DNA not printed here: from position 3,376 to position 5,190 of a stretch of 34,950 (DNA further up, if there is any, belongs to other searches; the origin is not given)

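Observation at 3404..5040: Orphan HAO-family octahaem cytochrome c with its own promoter and operator-like palindrome, embedded in a metalloid island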

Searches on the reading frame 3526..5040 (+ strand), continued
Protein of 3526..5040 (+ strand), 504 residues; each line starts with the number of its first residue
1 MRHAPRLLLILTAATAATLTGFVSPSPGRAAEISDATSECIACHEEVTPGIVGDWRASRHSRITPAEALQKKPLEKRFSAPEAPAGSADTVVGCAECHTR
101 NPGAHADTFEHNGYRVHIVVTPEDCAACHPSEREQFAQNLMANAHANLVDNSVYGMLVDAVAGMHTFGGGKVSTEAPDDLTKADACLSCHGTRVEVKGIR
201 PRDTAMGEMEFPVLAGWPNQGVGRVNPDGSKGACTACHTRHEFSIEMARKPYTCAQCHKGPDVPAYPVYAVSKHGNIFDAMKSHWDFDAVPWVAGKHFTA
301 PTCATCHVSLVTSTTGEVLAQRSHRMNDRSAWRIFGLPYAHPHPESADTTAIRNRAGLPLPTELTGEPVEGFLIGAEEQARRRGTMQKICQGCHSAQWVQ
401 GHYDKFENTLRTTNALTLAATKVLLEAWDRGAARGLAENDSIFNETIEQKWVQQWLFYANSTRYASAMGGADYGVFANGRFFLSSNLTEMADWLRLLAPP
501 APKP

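Call 14: search_solved_structures(query=A1, max_evalue=1, show_alignments=5)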
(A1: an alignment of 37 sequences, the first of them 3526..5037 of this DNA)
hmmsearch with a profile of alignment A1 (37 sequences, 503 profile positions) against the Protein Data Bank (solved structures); distinct sequences matched with E-value up to 1: 8.
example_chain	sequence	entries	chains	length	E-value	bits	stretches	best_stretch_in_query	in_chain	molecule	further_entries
4qo5_A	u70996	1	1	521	6.3e-156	523.2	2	20-345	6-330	Hypothetical multiheme protein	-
6h5l_A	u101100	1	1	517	1.1e-26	96.9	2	230-305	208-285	Similar to hydroxylamine oxidoreductase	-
4fas_A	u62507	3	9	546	8e-24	87.5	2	227-306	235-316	Hydroxylamine oxidoreductase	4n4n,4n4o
6m0p_A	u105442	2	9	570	9.3e-24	87.3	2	227-306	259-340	Aerobic hydroxylamine oxidoreductase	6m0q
1fgj_A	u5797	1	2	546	7.9e-23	84.2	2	227-306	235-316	HYDROXYLAMINE OXIDOREDUCTASE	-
4n4j_A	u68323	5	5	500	2.6e-19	72.6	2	230-305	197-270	hydroxylamine oxidoreductase | Similar to hydroxylamine oxidoreductase hao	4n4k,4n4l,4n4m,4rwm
6t5e_A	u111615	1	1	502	4.2e-18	68.6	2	230-305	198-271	Hydroxylamine oxidoreductase-like protein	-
6hif_G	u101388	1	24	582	3.4e-15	59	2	230-305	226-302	Hydrazine dehydrogenase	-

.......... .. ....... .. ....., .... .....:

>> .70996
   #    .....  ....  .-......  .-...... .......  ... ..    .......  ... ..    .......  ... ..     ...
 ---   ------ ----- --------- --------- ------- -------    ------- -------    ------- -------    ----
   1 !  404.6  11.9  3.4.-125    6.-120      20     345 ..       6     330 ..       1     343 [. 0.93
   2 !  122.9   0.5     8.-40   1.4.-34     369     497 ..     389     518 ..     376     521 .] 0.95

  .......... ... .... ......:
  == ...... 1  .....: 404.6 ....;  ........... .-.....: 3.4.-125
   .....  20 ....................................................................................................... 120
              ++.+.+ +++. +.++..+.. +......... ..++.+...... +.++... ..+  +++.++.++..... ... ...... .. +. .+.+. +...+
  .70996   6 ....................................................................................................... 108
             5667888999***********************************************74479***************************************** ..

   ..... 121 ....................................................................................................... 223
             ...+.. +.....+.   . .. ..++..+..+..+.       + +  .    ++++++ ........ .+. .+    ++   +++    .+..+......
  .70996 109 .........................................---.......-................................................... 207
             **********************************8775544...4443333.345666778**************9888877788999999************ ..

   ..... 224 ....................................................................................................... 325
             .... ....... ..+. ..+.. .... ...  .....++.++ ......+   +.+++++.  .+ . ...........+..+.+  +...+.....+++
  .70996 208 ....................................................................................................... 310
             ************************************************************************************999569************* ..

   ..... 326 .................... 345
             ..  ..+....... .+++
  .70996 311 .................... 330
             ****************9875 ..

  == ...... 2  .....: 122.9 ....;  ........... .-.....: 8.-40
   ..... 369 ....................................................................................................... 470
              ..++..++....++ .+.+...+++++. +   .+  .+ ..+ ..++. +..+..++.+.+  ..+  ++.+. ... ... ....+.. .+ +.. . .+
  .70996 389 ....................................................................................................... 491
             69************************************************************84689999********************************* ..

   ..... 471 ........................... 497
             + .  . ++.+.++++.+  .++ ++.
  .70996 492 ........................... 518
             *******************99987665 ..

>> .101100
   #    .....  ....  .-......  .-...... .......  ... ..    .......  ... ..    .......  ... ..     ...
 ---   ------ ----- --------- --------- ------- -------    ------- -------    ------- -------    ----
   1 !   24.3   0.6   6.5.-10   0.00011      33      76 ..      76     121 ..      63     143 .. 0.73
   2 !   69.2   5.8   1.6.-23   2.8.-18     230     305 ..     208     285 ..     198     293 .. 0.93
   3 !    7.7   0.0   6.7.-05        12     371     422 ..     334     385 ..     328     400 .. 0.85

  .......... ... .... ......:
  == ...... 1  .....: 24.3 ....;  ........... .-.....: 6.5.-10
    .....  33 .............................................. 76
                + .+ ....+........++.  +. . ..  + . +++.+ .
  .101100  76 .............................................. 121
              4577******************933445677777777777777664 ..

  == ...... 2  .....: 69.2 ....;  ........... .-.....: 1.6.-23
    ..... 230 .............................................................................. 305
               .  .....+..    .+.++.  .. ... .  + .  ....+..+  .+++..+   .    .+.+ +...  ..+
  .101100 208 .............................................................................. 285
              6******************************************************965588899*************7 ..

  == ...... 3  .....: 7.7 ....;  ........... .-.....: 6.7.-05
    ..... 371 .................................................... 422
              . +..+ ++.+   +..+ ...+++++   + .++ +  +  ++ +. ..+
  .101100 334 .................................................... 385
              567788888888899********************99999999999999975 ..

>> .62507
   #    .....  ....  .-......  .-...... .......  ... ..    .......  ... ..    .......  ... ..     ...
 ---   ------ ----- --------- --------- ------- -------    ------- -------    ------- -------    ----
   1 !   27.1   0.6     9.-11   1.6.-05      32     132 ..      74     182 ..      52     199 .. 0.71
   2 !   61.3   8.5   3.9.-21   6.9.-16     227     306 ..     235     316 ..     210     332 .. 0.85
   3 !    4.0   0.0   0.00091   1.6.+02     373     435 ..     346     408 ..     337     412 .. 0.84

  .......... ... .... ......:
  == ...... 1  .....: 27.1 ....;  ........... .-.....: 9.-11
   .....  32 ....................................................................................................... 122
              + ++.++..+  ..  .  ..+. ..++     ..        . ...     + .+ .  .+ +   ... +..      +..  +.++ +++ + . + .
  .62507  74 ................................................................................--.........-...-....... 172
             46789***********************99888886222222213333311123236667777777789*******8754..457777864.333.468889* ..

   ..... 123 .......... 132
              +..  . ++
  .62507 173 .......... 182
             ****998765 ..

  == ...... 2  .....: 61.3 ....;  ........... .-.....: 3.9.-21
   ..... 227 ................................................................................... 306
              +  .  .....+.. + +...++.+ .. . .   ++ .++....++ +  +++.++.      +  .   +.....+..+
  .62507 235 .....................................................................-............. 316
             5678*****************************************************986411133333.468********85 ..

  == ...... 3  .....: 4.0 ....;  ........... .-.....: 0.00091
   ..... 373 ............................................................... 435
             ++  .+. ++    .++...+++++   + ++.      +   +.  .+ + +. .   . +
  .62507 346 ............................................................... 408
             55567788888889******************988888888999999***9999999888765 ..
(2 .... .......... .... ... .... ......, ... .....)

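Call 18: find_encoding_contigs(protein=window:3526-5040:+, flank=10000, max_places=4)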
Protein window:3526-5040:+ (504 aa): no gene with exactly this product is on record in the collection.

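Call 19: find_encoding_contigs(protein=P0012, flank=8000, max_places=3)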
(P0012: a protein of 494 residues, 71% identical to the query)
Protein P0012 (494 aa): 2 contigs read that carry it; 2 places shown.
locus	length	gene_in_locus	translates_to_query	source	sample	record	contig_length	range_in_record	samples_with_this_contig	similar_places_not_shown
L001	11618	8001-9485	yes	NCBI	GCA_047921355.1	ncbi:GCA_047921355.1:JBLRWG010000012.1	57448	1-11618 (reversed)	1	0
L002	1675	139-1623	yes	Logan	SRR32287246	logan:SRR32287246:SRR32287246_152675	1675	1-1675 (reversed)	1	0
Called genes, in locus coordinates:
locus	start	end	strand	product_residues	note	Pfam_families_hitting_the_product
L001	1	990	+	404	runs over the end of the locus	PF01676:Metalloenzyme, PF10143:PhosphMutase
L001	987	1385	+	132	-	PF13279:4HBT_2, PF03061:4HBT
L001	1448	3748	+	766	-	PF00561:Abhydrolase_1 (weak), PF12146:Hydrolase_4, PF12697:Abhydrolase_6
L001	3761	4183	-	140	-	PF01951:Archease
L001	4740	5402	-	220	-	PF16998:17kDa_Anti_2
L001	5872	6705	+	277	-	PF02525:Flavodoxin_2, PF03358:FMN_red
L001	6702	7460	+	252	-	PF02146:SIR2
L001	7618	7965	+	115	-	PF11006:DUF2845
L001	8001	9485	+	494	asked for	PF22113:Mtrc-MtrF_II-IV_dom (faint), PF13435:Cytochrome_C554 (faint), PF13442:Cytochrome_CBB3 (faint), PF14522:Cytochrome_C7 (weak), PF13447:Multi-haem_cyto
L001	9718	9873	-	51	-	-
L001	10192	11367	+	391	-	PF22422:MGH1-like_GH (faint), PF12899:Glyco_hydro_100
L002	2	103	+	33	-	?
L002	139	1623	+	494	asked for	PF22113:Mtrc-MtrF_II-IV_dom (faint), PF13435:Cytochrome_C554 (faint), PF13442:Cytochrome_CBB3 (faint), PF14522:Cytochrome_C7 (weak), PF13447:Multi-haem_cyto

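Call 20: find_encoding_contigs(protein=P0047, flank=8000, max_places=3)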
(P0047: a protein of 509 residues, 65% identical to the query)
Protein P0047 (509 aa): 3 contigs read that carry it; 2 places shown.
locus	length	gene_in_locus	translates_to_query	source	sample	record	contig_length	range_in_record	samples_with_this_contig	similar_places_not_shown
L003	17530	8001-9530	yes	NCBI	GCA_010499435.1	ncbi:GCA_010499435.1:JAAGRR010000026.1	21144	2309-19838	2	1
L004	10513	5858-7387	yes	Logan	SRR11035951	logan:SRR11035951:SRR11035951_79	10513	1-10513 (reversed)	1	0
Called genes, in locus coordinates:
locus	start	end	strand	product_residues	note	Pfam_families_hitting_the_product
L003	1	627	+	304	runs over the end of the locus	-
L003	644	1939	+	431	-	PF13433:Peripla_BP_5, PF13458:Peripla_BP_6, PF01094:ANF_receptor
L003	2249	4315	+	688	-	PF00654:Voltage_CLC, PF00571:CBS (weak), PF02080:TrkA_C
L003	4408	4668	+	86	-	PF14520:HHH_5 (faint), PF14579:HHH_6 (weak), PF12836:HHH_3, PF00633:HHH (faint), PF03934:T2SSK (faint)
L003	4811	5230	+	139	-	PF01475:FUR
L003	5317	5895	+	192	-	PF00210:Ferritin, PF02915:Rubrerythrin, PF23458:DUF7130, PF21349:RUBY_RBDX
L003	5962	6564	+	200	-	PF00578:AhpC-TSA, PF08534:Redoxin, PF10417:1-cysPrx_C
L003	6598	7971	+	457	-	PF22113:Mtrc-MtrF_II-IV_dom (faint), PF14522:Cytochrome_C7 (faint), PF14537:Cytochrom_c3_2 (faint), PF13435:Cytochrome_C554 (weak)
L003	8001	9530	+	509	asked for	PF22113:Mtrc-MtrF_II-IV_dom (faint), PF13435:Cytochrome_C554 (faint), PF14522:Cytochrome_C7 (faint), PF09699:Paired_CXXCH_1 (faint), PF14537:Cytochrom_c3_2 (faint), PF13447:Multi-haem_cyto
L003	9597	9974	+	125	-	PF06397:Desulfoferrod_N, PF01880:Desulfoferrodox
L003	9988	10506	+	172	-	PF00210:Ferritin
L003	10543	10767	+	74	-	PF00301:Rubredoxin, PF21349:RUBY_RBDX (faint)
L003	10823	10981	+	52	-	PF00301:Rubredoxin, PF21349:RUBY_RBDX (faint)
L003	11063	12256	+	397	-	PF00753:Lactamase_B (weak), PF19583:ODP, PF00258:Flavodoxin_1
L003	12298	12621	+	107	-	-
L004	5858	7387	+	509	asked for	PF22113:Mtrc-MtrF_II-IV_dom (faint), PF13435:Cytochrome_C554 (faint), PF14522:Cytochrome_C7 (faint), PF09699:Paired_CXXCH_1 (faint), PF14537:Cytochrom_c3_2 (faint), PF13447:Multi-haem_cyto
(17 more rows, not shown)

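Call 21: find_encoding_contigs(protein=P0042, flank=7000, max_places=2)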
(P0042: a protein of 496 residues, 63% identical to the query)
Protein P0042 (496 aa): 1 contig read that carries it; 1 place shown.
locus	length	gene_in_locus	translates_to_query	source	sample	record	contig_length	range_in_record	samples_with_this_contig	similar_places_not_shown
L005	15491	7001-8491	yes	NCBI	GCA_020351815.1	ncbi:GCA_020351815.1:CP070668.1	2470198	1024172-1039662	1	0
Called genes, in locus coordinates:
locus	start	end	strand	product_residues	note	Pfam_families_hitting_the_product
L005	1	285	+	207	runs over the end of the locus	PF08003:Methyltransf_9 (weak), PF13489:Methyltransf_23, PF13847:Methyltransf_31, PF08241:Methyltransf_11, PF08242:Methyltransf_12, PF13649:Methyltransf_25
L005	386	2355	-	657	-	PF01588:tRNA_bind, PF03483:B3_4, PF03484:B5, PF17759:tRNA_synthFbeta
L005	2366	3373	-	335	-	PF02912:Phe_tRNA-synt_N, PF01409:tRNA-synt_2d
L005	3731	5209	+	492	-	PF02310:B12-binding, PF04055:Radical_SAM, PF13282:DUF4070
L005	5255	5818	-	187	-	PF13279:4HBT_2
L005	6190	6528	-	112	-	PF07238:PilZ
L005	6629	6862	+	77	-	PF01880:Desulfoferrodox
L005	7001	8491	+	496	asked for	PF22113:Mtrc-MtrF_II-IV_dom (faint), PF09699:Paired_CXXCH_1 (faint), PF13435:Cytochrome_C554 (faint), PF14522:Cytochrome_C7 (faint), PF14537:Cytochrom_c3_2 (faint), PF13447:Multi-haem_cyto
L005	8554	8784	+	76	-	-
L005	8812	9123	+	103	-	-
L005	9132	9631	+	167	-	PF00578:AhpC-TSA, PF08534:Redoxin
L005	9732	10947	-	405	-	PF02321:OEP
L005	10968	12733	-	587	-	PF00873:ACR_tran, PF03176:MMPL (faint)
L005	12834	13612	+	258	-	PF00391:PEP-utilizers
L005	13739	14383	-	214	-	PF02589:LUD_dom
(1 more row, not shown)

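Call 22: find_encoding_contigs(protein=P0084, flank=7000, max_places=2)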
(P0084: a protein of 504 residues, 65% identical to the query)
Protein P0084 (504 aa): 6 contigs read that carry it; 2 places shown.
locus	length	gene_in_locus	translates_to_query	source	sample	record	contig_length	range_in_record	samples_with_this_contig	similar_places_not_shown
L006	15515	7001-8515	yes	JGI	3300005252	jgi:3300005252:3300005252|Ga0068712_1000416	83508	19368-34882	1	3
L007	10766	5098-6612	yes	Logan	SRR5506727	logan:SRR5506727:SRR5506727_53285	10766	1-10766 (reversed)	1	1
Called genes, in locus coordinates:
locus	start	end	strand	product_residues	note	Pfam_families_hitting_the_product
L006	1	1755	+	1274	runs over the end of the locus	-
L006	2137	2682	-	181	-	PF00117:GATase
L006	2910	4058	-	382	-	PF18152:DAHP_snth_FXD (weak), PF00793:DAHP_synth_1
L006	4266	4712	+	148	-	PF01475:FUR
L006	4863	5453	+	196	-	PF00578:AhpC-TSA, PF08534:Redoxin, PF10417:1-cysPrx_C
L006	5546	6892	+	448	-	PF14522:Cytochrome_C7 (faint), PF22113:Mtrc-MtrF_II-IV_dom (faint), PF09699:Paired_CXXCH_1 (faint), PF13435:Cytochrome_C554, PF14537:Cytochrom_c3_2 (faint)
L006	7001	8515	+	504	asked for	PF09699:Paired_CXXCH_1 (faint), PF14522:Cytochrome_C7 (faint), PF14537:Cytochrom_c3_2 (faint), PF13435:Cytochrome_C554 (faint), PF13447:Multi-haem_cyto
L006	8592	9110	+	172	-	PF00210:Ferritin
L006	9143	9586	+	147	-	PF00301:Rubredoxin, PF21349:RUBY_RBDX (faint), PF00301:Rubredoxin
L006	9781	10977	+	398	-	PF00753:Lactamase_B (weak), PF19583:ODP, PF02310:B12-binding (faint), PF00258:Flavodoxin_1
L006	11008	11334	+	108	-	-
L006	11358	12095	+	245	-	PF13646:HEAT_2 (weak)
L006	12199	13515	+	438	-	PF01654:Cyt_bd_oxida_I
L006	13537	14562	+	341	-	PF02322:Cyt_bd_oxida_II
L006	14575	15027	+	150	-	PF01894:YjbQ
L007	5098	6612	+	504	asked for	PF09699:Paired_CXXCH_1 (faint), PF14522:Cytochrome_C7 (faint), PF14537:Cytochrom_c3_2 (faint), PF13435:Cytochrome_C554 (faint), PF13447:Multi-haem_cyto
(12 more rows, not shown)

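Call 23: find_encoding_contigs(protein=P0057, flank=7000, max_places=2)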
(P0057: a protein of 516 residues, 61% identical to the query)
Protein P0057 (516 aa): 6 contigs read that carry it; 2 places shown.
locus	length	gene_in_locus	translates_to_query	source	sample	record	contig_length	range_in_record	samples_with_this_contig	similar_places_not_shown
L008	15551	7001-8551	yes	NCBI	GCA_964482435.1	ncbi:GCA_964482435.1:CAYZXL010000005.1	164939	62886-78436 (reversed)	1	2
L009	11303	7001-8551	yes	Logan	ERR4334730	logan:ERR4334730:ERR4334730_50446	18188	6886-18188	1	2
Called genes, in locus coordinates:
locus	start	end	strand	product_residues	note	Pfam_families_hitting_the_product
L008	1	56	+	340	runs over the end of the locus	PF04015:DUF362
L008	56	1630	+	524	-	-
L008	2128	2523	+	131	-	PF01880:Desulfoferrodox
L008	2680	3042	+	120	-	PF02915:Rubrerythrin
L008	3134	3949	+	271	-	PF04454:Linocin_M18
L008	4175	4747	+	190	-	PF00210:Ferritin, PF02915:Rubrerythrin, PF23458:DUF7130 (weak), PF21349:RUBY_RBDX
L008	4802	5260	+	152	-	PF02915:Rubrerythrin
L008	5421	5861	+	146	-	PF00085:Thioredoxin (weak)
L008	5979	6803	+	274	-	PF00578:AhpC-TSA, PF08534:Redoxin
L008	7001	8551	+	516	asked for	PF14537:Cytochrom_c3_2 (faint), PF22113:Mtrc-MtrF_II-IV_dom (faint), PF13435:Cytochrome_C554 (faint), PF14522:Cytochrome_C7 (faint), PF13447:Multi-haem_cyto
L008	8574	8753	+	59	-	PF10417:1-cysPrx_C (weak)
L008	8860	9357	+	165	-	PF00210:Ferritin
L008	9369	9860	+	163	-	PF02915:Rubrerythrin (faint)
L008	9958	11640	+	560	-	PF01558:POR, PF01855:POR_N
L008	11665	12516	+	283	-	PF02775:TPP_enzyme_C, PF12367:PFO_beta_C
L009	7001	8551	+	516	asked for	PF14537:Cytochrom_c3_2 (faint), PF22113:Mtrc-MtrF_II-IV_dom (faint), PF13435:Cytochrome_C554 (faint), PF14522:Cytochrome_C7 (faint), PF13447:Multi-haem_cyto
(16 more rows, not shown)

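Call 24: find_encoding_contigs(protein=P0009, flank=7000, max_places=2)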
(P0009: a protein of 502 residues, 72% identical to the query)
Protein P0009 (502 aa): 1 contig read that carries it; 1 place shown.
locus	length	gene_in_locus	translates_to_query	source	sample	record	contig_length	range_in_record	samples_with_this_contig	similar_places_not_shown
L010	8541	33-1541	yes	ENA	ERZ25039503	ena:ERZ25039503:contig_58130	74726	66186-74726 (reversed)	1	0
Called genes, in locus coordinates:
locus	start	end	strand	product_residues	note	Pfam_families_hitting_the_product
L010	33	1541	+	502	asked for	PF22113:Mtrc-MtrF_II-IV_dom (faint), PF14522:Cytochrome_C7 (faint), PF14537:Cytochrom_c3_2 (faint), PF13435:Cytochrome_C554 (faint), PF13447:Multi-haem_cyto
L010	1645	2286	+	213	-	PF04832:SOUL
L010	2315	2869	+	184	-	PF06146:PsiE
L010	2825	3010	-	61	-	-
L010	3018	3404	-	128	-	PF01880:Desulfoferrodox (weak)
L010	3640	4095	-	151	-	PF04945:YHS (faint)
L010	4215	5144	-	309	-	PF07731:Cu-oxidase_2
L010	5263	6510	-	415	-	PF07732:Cu-oxidase_3, PF00394:Cu-oxidase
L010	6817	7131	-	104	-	-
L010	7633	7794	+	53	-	-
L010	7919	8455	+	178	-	-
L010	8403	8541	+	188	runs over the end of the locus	PF14249:Tocopherol_cycl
